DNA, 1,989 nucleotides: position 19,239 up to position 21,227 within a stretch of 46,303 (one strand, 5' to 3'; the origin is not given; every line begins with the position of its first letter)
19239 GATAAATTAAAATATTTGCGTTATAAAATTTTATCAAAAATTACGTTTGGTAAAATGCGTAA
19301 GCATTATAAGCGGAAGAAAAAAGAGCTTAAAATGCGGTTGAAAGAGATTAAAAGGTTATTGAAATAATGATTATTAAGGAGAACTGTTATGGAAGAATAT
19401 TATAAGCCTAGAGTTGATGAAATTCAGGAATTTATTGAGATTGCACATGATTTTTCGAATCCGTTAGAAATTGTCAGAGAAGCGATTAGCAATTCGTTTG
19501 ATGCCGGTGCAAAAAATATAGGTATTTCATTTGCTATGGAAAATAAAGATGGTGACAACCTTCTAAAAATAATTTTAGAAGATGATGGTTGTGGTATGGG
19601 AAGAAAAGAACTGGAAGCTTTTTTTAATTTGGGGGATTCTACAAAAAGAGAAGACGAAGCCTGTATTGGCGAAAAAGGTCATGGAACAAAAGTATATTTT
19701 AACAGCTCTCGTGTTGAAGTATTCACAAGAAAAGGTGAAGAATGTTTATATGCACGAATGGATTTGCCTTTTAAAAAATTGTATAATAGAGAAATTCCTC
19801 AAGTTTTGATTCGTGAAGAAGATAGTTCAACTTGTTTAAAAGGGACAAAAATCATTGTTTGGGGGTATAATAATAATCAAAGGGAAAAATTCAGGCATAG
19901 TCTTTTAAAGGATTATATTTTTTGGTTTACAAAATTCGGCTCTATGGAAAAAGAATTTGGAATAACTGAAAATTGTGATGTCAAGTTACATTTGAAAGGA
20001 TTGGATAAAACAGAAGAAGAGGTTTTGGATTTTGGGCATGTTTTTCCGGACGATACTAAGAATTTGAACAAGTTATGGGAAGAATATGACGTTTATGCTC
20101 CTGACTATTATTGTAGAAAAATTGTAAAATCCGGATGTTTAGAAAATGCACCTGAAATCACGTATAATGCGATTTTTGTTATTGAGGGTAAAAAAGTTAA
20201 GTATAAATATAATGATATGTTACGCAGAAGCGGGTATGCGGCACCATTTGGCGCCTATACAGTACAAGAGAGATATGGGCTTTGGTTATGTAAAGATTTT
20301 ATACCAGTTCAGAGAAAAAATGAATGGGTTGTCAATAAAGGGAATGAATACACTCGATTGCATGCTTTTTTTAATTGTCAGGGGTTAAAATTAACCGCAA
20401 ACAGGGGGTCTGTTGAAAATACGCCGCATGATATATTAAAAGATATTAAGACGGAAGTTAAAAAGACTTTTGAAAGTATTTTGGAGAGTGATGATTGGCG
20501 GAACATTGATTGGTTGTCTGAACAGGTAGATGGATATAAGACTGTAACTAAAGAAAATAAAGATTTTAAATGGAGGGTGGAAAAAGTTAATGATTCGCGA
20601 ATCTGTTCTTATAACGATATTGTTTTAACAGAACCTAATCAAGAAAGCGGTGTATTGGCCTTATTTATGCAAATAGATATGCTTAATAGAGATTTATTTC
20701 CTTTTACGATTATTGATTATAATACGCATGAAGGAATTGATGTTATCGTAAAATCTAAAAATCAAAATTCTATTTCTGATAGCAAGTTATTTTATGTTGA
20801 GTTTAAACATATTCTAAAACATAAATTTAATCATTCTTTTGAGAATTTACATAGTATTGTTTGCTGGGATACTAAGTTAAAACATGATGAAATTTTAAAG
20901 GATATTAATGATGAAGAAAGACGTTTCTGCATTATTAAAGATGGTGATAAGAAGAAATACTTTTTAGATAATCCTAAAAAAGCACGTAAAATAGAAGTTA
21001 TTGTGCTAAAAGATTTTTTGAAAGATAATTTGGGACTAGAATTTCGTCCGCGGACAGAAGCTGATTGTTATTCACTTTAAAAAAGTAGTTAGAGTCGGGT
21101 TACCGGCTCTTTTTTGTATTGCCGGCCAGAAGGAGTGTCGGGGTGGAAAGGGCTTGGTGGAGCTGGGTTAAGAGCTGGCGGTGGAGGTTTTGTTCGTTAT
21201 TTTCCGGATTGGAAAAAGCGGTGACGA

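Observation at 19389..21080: Stand-alone GHKL ATPase with a PD-(D/E)xK-like C-terminal module: candidate single-gene nucleic-acid-targeting (defence-type) protein at the end of a glycan operon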

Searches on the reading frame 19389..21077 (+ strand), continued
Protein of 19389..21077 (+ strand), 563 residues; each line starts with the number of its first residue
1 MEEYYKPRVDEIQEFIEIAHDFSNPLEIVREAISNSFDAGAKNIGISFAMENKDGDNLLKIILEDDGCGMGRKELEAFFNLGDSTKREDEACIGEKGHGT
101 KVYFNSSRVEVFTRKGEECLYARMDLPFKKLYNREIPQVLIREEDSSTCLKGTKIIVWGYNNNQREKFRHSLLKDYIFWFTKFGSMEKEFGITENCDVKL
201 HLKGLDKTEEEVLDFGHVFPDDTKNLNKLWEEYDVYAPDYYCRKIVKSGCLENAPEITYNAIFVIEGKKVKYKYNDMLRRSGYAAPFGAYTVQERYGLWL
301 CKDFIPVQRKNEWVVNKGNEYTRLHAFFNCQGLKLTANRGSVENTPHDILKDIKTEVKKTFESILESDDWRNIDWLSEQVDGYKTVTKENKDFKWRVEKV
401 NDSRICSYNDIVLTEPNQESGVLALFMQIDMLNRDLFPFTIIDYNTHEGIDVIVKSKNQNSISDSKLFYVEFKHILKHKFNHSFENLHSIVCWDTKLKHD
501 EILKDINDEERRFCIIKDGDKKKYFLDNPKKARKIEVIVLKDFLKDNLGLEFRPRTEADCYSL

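Call 94: find_encoding_contigs(protein=P0003, flank=8000, max_places=3)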
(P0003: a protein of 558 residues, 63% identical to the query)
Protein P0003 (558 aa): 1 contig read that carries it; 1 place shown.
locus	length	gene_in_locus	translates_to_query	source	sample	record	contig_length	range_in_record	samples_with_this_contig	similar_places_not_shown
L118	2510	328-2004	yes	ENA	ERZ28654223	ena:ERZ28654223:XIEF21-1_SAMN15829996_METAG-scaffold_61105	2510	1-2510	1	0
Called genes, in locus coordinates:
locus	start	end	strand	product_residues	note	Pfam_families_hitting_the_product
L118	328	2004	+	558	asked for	PF13589:HATPase_c_3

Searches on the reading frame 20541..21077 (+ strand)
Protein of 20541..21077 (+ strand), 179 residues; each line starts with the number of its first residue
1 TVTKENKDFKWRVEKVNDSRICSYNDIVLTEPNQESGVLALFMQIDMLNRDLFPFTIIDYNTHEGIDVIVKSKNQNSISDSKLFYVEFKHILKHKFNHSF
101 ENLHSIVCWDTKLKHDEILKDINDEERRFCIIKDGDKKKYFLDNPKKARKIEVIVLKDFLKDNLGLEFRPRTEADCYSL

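Call 43: search_solved_structures(query=A4, max_evalue=10, show_alignments=3)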
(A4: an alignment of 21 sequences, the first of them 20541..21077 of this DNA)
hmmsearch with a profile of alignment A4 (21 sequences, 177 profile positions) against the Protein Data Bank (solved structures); distinct sequences matched with E-value up to 10: 4.
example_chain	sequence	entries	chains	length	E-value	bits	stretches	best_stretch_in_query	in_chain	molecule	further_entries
2el7_A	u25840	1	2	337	0.12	15.1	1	66-101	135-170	Tryptophanyl-tRNA synthetase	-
2x2s_A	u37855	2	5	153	0.18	14.5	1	39-78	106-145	AGGLUTININ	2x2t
5tev_A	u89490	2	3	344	0.2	14.4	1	67-103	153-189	Tryptophan--tRNA ligase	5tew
5e3s_A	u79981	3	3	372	1.4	11.6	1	8-75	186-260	Phosphatidylinositol-4-phosphate 5-kinase, type I, alpha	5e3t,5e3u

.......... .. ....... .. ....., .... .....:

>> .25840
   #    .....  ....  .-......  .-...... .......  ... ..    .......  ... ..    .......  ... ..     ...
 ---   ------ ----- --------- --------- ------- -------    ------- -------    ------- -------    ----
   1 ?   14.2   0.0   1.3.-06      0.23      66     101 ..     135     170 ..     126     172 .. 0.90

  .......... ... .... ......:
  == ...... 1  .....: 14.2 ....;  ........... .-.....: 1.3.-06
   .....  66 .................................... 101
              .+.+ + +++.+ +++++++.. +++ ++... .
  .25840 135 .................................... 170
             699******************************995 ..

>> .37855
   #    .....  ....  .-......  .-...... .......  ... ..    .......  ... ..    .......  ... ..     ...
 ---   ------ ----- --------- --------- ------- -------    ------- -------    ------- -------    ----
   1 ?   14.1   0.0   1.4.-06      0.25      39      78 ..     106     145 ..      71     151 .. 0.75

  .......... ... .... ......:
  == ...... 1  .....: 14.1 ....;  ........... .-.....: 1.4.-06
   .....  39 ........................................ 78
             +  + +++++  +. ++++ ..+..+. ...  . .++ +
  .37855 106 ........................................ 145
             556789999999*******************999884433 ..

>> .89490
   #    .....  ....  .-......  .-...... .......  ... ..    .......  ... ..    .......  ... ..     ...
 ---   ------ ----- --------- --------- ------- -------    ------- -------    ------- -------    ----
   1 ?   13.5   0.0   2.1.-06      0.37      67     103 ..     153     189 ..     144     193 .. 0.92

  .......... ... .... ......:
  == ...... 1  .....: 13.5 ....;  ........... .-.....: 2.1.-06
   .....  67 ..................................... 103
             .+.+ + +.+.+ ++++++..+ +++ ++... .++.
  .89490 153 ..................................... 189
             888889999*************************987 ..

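Call 52: predict_structure(alignment_id=A4)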
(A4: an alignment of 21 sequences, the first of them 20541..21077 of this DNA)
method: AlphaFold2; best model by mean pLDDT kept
length: 179 residues; sequences in the alignment: 21
mean_pLDDT: 93.6   pTM: 0.87
mean pLDDT of the five models: 93.6, 93.1, 92.7, 92.1, 91.0
residues with pLDDT >= 90: 152; 70-90: 26; 50-70: 1; < 50: 0
segments of 3 or more residues with pLDDT < 50: none
pLDDT, mean of each block of 10 residues (from residue 1): 95 94 96 96 96 93 82 84 93 93 96 98 96 96 95 98 97 86
secondary structure, 60 per line:
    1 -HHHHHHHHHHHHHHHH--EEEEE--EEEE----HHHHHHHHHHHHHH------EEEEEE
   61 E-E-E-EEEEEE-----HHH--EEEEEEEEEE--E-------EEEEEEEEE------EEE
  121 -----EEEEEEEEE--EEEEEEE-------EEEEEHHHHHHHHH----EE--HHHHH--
elements in order: H2-17 E20-24 E27-30 H35-48 E55-61 E67-72 E83-92 E103-111 E118-120 E126-134 E137-143 E151-155 H156-164 H173-177

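Call 55: fold_search(model_id=the predicted structure, library=pdb)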
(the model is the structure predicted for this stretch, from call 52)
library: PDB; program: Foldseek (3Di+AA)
matches with E <= 10: 370; with E <= 0.001: 0
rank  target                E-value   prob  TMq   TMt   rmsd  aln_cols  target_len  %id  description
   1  2ft9                  2.8e-01  0.08  0.13  0.18  14.6       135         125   10  Crystal structure of axolotl (Ambystoma mexicanum) liver bile acid-binding protein bound to cholic acid (released 2006-04-11)
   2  9xqd_0                3.1e-01  0.05  0.13  0.14  16.9       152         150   11  The structure of outer peripheral region in the phage phiKZ baseplate complex (released 2026-02-11)
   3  7e25                  3.3e-01  0.12  0.16  0.19  14.6       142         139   10  Crystal structure of human FABP7 complexed with palmitic acid (released 2021-07-14)
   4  1crb                  3.3e-01  0.11  0.16  0.19  14.8       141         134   13  CRYSTALLOGRAPHIC STUDIES ON A FAMILY OF CELLULAR LIPOPHILIC TRANSPORT PROTEINS. REFINEMENT OF P2 MYELIN PROTEIN AND THE  (released 1994-12-20)
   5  1fdq_A                3.5e-01  0.12  0.16  0.20  14.5       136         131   11  CRYSTAL STRUCTURE OF HUMAN BRAIN FATTY ACID BINDING PROTEIN (released 2001-07-25)
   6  8ivl                  3.7e-01  0.11  0.16  0.20  14.4       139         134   12  FABP7 complexed with Cholesterol (released 2024-02-28)
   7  9niu_A                4.2e-01  0.09  0.14  0.17  14.9       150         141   13  Co-crystal structure of FABP7 in complex with PFO3TDA (released 2025-05-21)
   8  5trc_B                6.3e-01  0.15  0.27  0.15   7.7       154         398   17  Crystal structure of phosphorylated AC3-AC5 domains of yeast acetyl-CoA carboxylase (released 2016-12-07)
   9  5i6g_A                6.3e-01  0.08  0.21  0.06  12.0       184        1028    8  Crystal structure of C-terminal variant 2 of Chaetomium thermophilum acetyl-CoA carboxylase (released 2016-04-20)
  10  9etg_B                6.3e-01  0.04  0.12  0.16  16.4       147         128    8  Crystal structure of recombinant chicken liver Bile Acid Binding Protein (cL-BABP) in complex with CA-M11 (released 2024-10-09)
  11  5ura_A                7.5e-01  0.08  0.16  0.20  13.8       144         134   10  Enantiomer-Specific Binding of the Potent Antinociceptive Agent SBFI-26 to Anandamide transporters FABP7 (released 2017-08-23)
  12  9df8_A                8.0e-01  0.08  0.19  0.23  13.8       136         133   13  Q108K:K40L:T51V:T53C:R58A:Y19W:Q38L:Q4A:T29L mutant of hCRBPII bound to FR1V and irradiated with UV light at pH 3.0 (released 2025-09-03)
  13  1b77_A                8.0e-01  0.04  0.14  0.12  18.3       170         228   10  BUILDING A REPLISOME STRUCTURE FROM INTERACTING PIECES: A SLIDING CLAMP COMPLEXED WITH AN INTERACTION PEPTIDE FROM DNA (released 1999-02-08)
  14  2lfo_MODEL_1_A        8.5e-01  0.06  0.14  0.18  15.1       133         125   13  NMR structure of cl-BABP/SS complexed with glycochenodeoxycholic and glycocholic acids (released 2012-07-11)
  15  7ucv_A                9.0e-01  0.06  0.16  0.19  19.0       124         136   11  The Crystal Structure of Apo Domain-Swapped Dimer Q108K:T51D:A28CL36C R58:H:H:H:N59 HCRBPII with Histidine Insertion i (released 2023-10-18)
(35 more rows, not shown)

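Call 64: find_homologous_proteins(query=A4, max_evalue=0.01)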
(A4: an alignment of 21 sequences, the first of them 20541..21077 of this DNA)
Query A4 (21 sequences) (179 aa, profile of the alignment): 131 proteins with E <= 0.01 among 1055 candidates; the best 120 are listed.
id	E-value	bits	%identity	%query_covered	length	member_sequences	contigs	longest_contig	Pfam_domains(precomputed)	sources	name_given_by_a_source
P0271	5.6e-73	262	58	98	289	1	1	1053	-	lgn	-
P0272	1.9e-72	260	59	96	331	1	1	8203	-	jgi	jgi:hypothetical protein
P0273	2.1e-71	257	56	98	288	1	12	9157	-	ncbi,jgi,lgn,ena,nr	ncbi:MAG TPA: hypothetical protein DIW17_01290 [Clostridiales bacterium]|jgi:hypothetical protein|nr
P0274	3.7e-71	256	54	96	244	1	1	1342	PF00056.30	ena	-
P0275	4.0e-71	256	57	97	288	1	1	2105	-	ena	-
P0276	3.8e-70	253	55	96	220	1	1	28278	-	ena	-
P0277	4.3e-70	253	55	98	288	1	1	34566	-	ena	-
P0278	6.2e-70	252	53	97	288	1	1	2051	-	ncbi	-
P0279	1.0e-69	252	57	97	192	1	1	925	-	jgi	-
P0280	1.4e-69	251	54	99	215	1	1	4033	-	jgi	jgi:hypothetical protein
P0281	2.9e-69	250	56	98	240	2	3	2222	-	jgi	jgi:hypothetical protein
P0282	3.3e-69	250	57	98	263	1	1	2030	-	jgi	jgi:hypothetical protein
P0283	6.4e-69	249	54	99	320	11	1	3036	-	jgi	jgi:hypothetical protein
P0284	8.0e-69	249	54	99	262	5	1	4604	-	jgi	jgi:hypothetical protein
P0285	8.8e-69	248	55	97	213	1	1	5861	-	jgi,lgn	jgi:hypothetical protein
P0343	2.2e-55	205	54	82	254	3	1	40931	PF10111.15,PF13641.13,PF00535.33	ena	-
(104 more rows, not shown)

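Call 68: fold_search(model_id=the predicted structure, library=viral)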
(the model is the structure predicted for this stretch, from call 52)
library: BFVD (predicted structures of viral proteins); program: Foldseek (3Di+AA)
matches with E <= 10: 444; with E <= 0.001: 0
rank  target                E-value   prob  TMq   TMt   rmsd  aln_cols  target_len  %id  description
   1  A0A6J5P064            2.7e-02  0.44  0.19  0.09  16.8       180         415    8  Uncharacterized protein [uncultured Caudovirales phage]
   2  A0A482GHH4            1.2e-01  0.09  0.16  0.16  17.4       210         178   10  Putative sliding clamp [Escherichia phage vB_EcoM_G2469]
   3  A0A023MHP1            1.6e-01  0.15  0.21  0.19  19.4       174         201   11  (no name in the UniProt tables at hand)
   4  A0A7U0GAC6            2.3e-01  0.11  0.19  0.19  19.9       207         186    7  (no name in the UniProt tables at hand)
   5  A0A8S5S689            2.6e-01  0.11  0.15  0.15  14.7       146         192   10  SLIDING CLAMP CLAMP, GP45, REPLISOME.1A [Myoviridae sp. ctqEN1]
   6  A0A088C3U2            4.1e-01  0.23  0.21  0.18   7.7        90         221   17  (no name in the UniProt tables at hand)
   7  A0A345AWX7            4.1e-01  0.09  0.17  0.16  17.9       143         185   11  (no name in the UniProt tables at hand)
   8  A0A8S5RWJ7            4.1e-01  0.05  0.15  0.15  19.4       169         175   11  Uncharacterized protein [Siphoviridae sp. ctHip2]
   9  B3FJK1                4.1e-01  0.04  0.15  0.11  20.8       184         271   12  Uncharacterized protein [Pseudomonas phage 201phi2-1]
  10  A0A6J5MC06            5.2e-01  0.15  0.22  0.29  12.6       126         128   13  Uncharacterized protein [uncultured Caudovirales phage]
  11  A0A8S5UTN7            5.2e-01  0.07  0.18  0.11  18.3       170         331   11  Uncharacterized protein [Myoviridae sp. ctYA416]
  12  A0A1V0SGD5            5.9e-01  0.21  0.21  0.13   8.5       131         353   10  Uncharacterized protein [Hokovirus HKV1]
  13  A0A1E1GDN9            5.9e-01  0.10  0.18  0.06  13.2       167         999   11  (no name in the UniProt tables at hand)
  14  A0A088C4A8            6.6e-01  0.16  0.17  0.28  11.3        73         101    8  (no name in the UniProt tables at hand)
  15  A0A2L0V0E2            6.6e-01  0.03  0.15  0.12  20.4       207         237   10  Uncharacterized protein [Agrobacterium phage Atu_ph07]
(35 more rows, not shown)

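Call 69: search_protein_families(library=phrogs, alignment_id=A4, max_evalue=1)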
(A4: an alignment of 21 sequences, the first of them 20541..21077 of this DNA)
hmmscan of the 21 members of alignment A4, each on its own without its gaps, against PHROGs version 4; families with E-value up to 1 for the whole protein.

A. member 1, window:20541-21077:+ (179 aa): 2 families
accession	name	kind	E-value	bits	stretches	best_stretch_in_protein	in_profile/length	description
phrog_16169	-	unknown function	0.018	16.2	1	63-119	27-84/108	-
phrog_6372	-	unknown function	0.027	15.4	1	93-126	25-59/64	-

B. families by the number of members that match (of 21 scanned): 13 families
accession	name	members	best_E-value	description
phrog_6372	-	6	0.027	-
phrog_16169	-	4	0.00013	-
phrog_6906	-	2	0.07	-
phrog_34101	-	1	0.025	-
phrog_27171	-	1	0.034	hydrolase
phrog_22921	-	1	0.036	-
phrog_5727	-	1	0.07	-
phrog_35539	-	1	0.087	-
phrog_35713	-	1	0.15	-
phrog_37231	-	1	0.16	-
phrog_2846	-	1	0.17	-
phrog_29334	-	1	0.26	-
phrog_33579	-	1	0.31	-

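Call 74: find_encoding_contigs(protein=P0343, flank=8000, max_places=3)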
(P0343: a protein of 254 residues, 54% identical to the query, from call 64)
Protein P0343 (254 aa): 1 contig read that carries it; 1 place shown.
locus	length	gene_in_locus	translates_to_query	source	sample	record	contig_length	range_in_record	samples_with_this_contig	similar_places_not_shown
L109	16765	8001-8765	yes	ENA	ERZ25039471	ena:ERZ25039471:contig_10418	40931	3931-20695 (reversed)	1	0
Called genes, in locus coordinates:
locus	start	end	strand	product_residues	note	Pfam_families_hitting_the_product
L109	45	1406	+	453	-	PF13565:HTH_32 (faint), PF00665:rve, PF13683:rve_3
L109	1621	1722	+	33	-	-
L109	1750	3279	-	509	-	PF09479:Flg_new, PF10282:Lactonase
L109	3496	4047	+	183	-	-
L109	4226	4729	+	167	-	-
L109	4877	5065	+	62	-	PF04545:Sigma70_r4, PF08281:Sigma70_r4_2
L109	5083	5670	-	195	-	PF04264:YceI (weak)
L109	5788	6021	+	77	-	-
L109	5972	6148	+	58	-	-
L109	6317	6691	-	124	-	PF25178:Beta-prop_WDR41, PF25174:Beta-prop_THOC3, PF24105:Beta-prop_CAF1B_HIR1, PF24807:WD40_CDC20-Fz, PF25172:Beta-prop_WDR3_2nd, PF25175:Beta-prop_WDR5, PF25391:WD40_Gbeta, PF25460:Beta-prop_Aladin, +23 more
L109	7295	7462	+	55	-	-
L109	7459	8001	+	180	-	-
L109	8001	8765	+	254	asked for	PF13641:Glyco_tranf_2_3, PF00535:Glycos_transf_2, PF10111:Glyco_tranf_2_2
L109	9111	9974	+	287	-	PF21294:Polysacc_lyase_14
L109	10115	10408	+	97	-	-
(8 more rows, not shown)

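Call 97: search_protein_families(library=ncbifam, alignment_id=A4, max_evalue=1)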
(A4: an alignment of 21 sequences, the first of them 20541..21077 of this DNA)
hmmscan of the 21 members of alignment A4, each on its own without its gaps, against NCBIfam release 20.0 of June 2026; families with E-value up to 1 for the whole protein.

A. member 1, window:20541-21077:+ (179 aa): 1 family
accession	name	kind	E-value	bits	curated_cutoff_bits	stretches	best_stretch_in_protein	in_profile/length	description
NF007946.0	PRK10665.1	equivalog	0.088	13.6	181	1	55-95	63-103/112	P-II family nitrogen regulator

B. families by the number of members that match (of 21 scanned): 5 families
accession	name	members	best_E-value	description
NF047743.1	CG0192_fam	1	0.073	CG0192 family protein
NF009439.0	PRK12798.1-1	1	0.073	chemotaxis protein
NF007946.0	PRK10665.1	1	0.088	P-II family nitrogen regulator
NF009207.0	PRK12556.1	1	0.096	tryptophan--tRNA ligase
NF038158.1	lant_leader_L1b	1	0.1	class I lanthipeptide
